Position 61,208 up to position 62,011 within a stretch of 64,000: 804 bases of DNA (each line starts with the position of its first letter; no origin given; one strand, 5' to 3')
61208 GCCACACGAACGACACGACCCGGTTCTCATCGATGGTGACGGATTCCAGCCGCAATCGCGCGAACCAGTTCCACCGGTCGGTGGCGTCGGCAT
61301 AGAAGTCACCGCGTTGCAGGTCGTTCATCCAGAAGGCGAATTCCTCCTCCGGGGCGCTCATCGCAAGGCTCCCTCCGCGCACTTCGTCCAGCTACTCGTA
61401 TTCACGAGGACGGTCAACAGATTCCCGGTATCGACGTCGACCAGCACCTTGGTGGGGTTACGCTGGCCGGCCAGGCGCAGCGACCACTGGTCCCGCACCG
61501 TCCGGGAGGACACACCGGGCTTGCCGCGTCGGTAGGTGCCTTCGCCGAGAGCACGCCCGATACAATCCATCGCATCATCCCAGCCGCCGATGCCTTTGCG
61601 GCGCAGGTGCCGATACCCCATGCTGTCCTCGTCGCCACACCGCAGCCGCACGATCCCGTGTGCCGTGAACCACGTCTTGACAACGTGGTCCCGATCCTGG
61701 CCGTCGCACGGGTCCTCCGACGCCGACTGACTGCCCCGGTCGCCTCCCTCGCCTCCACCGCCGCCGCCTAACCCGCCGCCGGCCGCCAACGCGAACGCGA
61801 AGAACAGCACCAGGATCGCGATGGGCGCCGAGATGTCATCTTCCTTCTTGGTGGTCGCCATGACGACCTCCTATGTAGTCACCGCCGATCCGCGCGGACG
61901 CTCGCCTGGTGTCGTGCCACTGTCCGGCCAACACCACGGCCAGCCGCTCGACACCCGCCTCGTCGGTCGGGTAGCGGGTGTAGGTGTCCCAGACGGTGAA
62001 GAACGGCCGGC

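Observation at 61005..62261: Uncharacterised three-gene operon: small cytoplasmic protein, membrane-anchored Cys-domain protein, coupled acidic protein (candidate effector-immunity module)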

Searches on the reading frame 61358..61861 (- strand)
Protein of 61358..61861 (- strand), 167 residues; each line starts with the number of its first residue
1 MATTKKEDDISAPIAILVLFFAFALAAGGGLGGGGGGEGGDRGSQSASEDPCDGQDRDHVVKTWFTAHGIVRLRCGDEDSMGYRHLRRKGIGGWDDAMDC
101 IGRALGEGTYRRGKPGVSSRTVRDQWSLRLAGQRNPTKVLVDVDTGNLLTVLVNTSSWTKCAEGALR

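Call 4: search_protein_families(library=pfam, proteins=[window:61358-61861:-], max_evalue=1)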
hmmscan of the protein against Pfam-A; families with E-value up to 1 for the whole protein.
window:61358-61861:- (167 aa): 0 families

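Call 5: search_protein_families(library=ncbifam, proteins=[window:61358-61861:-], max_evalue=1)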
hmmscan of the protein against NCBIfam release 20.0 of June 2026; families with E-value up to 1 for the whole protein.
window:61358-61861:- (167 aa): 0 families

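Call 6: search_protein_families(library=padloc, proteins=[window:61358-61861:-], max_evalue=1)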
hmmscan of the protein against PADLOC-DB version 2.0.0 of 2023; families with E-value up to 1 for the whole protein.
window:61358-61861:- (167 aa): 0 families

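Call 7: search_protein_families(library=phrogs, proteins=[window:61358-61861:-], max_evalue=1)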
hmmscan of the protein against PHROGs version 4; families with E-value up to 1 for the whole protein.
window:61358-61861:- (167 aa): 2 families
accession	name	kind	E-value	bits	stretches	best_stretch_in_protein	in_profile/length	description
phrog_16490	-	unknown function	0.3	11.7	1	16-40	35-59/286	-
phrog_19407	-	unknown function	0.92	9.2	0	29-61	388-421/522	-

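Call 8: find_homologous_proteins(query=window:61358-61861:-, max_evalue=0.01)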
Query window:61358-61861:- (167 aa): 1 proteins with E <= 0.01 among 834 candidates.
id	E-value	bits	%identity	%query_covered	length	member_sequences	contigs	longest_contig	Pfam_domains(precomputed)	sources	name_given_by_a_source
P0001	1.2e-107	375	100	100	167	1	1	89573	-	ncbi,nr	ncbi:MAG: hypothetical protein GEV03_05495 [Streptosporangiales bacterium]|nr:hypothetical protein [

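Call 13: find_encoding_contigs(protein=P0001, flank=10000, max_places=6)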
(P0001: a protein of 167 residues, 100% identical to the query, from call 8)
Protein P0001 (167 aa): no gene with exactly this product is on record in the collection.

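Call 29: predict_structure(alignment_id=A1)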
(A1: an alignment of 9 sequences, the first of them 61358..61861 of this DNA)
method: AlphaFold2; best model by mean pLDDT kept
length: 167 residues; sequences in the alignment: 9
mean_pLDDT: 77.3   pTM: 0.63
mean pLDDT of the five models: 77.3, 72.1, 70.0, 54.0, 51.5
residues with pLDDT >= 90: 76; 70-90: 34; 50-70: 32; < 50: 25
segments of 3 or more residues with pLDDT < 50: 8-11, 28-36, 38-45
pLDDT, mean of each block of 10 residues (from residue 1): 49 55 50 43 57 95 96 94 91 89 95 71 90 89 92 83 74
secondary structure, 60 per line:
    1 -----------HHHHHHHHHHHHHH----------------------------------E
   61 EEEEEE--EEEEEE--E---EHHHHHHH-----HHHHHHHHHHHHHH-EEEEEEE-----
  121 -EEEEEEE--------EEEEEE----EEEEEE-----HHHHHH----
elements in order: H12-25 E60-66 E69-74 H82-88 H94-107 E109-115 E122-128 E137-142 E147-152 H158-163

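Call 43: search_solved_structures(query=A1, max_evalue=10, show_alignments=2)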
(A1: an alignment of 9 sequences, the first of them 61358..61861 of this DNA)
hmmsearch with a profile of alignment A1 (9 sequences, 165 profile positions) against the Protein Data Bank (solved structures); distinct sequences matched with E-value up to 10: 5.
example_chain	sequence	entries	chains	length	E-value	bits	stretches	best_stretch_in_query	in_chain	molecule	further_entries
6m0p_B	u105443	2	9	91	0.048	16.5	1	17-78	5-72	Uncharacterized protein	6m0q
6tik_C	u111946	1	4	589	0.11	15.4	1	15-77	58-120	Capsid protein,Putative adhesin/invasin,Capsid protein,Factor H-binding protein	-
4n4n_B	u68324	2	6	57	0.44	13.4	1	52-77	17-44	hydroxylamine oxidoreductase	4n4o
4fas_D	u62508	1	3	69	0.56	13.1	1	52-78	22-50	NE1300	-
8ubg_A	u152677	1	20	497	4.4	10.1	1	14-48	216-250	DpHF19,Green fluorescent protein (Fragment)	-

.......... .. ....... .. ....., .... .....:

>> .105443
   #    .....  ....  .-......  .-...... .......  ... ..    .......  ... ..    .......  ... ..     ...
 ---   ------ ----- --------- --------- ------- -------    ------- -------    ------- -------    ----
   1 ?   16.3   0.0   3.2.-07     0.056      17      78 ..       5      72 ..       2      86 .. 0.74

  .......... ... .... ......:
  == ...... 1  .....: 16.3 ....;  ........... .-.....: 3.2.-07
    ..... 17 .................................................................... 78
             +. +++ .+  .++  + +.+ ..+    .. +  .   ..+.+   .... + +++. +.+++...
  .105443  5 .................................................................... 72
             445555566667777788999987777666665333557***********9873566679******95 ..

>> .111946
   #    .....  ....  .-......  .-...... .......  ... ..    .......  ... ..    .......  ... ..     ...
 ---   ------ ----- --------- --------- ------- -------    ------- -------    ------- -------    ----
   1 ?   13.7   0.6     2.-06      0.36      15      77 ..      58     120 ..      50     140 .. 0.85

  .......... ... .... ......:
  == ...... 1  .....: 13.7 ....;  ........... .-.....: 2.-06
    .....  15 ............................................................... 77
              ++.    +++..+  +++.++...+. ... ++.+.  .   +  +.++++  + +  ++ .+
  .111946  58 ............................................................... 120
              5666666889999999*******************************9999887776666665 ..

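Call 47: find_related_loci(query=A4, collection=genome_contigs, flank=6000)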
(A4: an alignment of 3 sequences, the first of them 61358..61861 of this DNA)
Query A4 (167 aa) in genome_contigs; peptide patterns used: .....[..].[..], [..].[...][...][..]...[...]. (x = any residue, [..] = any of these).
34 stretches matched a pattern, but none encodes a relative of the query by tblastn (E <= 1e-3).

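Call 51: find_related_loci(query=A4, collection=viral_contigs, flank=6000)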
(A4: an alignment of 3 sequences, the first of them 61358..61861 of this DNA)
Query A4 (167 aa) in viral_contigs; peptide patterns used: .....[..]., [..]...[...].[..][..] (x = any residue, [..] = any of these).
80 stretches matched a pattern, but none encodes a relative of the query by tblastn (E <= 1e-3).

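Call 52: find_related_loci(query=A4, collection=metagenome_contigs, flank=6000)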
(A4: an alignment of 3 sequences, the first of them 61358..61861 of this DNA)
Query A4 (167 aa) in metagenome_contigs; peptide patterns used: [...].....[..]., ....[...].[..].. (x = any residue, [..] = any of these).
98 stretches matched a pattern, but none encodes a relative of the query by tblastn (E <= 1e-3).

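Call 54: fold_search(model_id=the predicted structure, library=pdb)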
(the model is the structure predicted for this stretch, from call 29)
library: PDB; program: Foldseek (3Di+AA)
matches with E <= 10: 253; with E <= 0.001: 0
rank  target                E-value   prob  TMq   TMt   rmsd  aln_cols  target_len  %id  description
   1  3mso_A                3.0e-01  0.21  0.26  0.30   9.2       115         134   15  Crystal structure of a STEROID DELTA-ISOMERASE (NP_250810.1) from PSEUDOMONAS AERUGINOSA at 2.57 A resolution (released 2010-06-09)
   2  6gki_A                3.2e-01  0.09  0.18  0.17   9.8        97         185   16  Structure of E coli MlaC in Variously Loaded States (released 2019-04-17)
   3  5i4r_E                3.6e-01  0.41  0.29  0.47   6.3       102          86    8  Contact-dependent inhibition system from Escherichia coli NC101 - ternary CdiA/CdiI/EF-Tu complex (trypsin-modified) (released 2017-06-28)
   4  5i4r_A                3.6e-01  0.41  0.29  0.47   6.3       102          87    8  Contact-dependent inhibition system from Escherichia coli NC101 - ternary CdiA/CdiI/EF-Tu complex (trypsin-modified) (released 2017-06-28)
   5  3mso_B                3.8e-01  0.20  0.26  0.30   9.2       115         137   16  Crystal structure of a STEROID DELTA-ISOMERASE (NP_250810.1) from PSEUDOMONAS AERUGINOSA at 2.57 A resolution (released 2010-06-09)
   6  5i4q_A                4.8e-01  0.35  0.29  0.46   6.3       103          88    8  Contact-dependent inhibition system from Escherichia coli NC101 - ternary CdiA/CdiI/EF-Tu complex (domains 2 and 3) (released 2017-06-28)
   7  6m90_A                5.8e-01  0.05  0.12  0.06  20.3       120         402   15  Monophosphorylated pSer33 b-Catenin peptide, b-TrCP/Skp1, NRX-2776 ternary complex (released 2019-04-03)
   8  2zf3_E                7.3e-01  0.28  0.26  0.24  18.1        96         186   17  Crystal Structure of VioE (released 2008-01-01)
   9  6w90                  7.3e-01  0.06  0.15  0.17   5.4        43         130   21  De novo designed NTF2 fold protein NT-9 (released 2020-08-19)
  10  5mp9_J                7.3e-01  0.06  0.12  0.06  14.1        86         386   15  26S proteasome in presence of ATP (s1) (released 2017-03-08)
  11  9iq7_A                1.1e+00  0.08  0.20  0.25  10.1       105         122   17  SacM-homologous of AkaM (released 2025-07-16)
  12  9tg7_A                1.3e+00  0.04  0.12  0.06  18.3       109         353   13  Crystal structure of beta-TrCP bound by monophosphorylated WEE1 degron peptide (released 2026-04-08)
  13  9t9w_A                1.3e+00  0.04  0.12  0.06  18.2       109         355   13  Crystal structure of beta-TrCP bound by diphosphorylated I-kappa-B-alpha degron peptide (released 2026-04-08)
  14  6m93_A                1.3e+00  0.04  0.12  0.06  20.2       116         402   12  Monophosphorylated pSer33 b-Catenin peptide, b-TrCP/Skp1, NRX-1933 ternary complex (released 2019-04-03)
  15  5tph_B                1.4e+00  0.10  0.23  0.28   6.2        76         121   12  Crystal structure of a de novo designed protein homodimer with curved beta-sheet (released 2017-01-25)
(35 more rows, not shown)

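Call 63: search_protein_families(library=pfam, alignment_id=A1, max_evalue=10)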
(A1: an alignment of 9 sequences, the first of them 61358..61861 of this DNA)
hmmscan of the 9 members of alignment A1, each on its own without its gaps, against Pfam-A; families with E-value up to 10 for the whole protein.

A. member 1, window:61358-61861:- (167 aa): 0 families

B. families by the number of members that match (of 9 scanned): 2 families
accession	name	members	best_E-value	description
PF02920.21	Integrase_DNA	1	0.0033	DNA binding domain of tn916 integrase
PF21553.2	Formyl_trans_C_2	1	0.12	Methionyl-tRNA formyltransferase, C-terminal domain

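Call 84: search_dna_similar(query=window:61358-61861:-, collection=plasmids, mode=protein, max_evalue=0.01, max_rows=10)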
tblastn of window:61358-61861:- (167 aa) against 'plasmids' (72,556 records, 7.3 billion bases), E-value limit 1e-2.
No match.

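Call 86: search_dna_similar(query=window:61358-61861:-, collection=phages, mode=protein, max_evalue=0.01, max_rows=10)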
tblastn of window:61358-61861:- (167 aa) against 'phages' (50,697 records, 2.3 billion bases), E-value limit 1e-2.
No match.
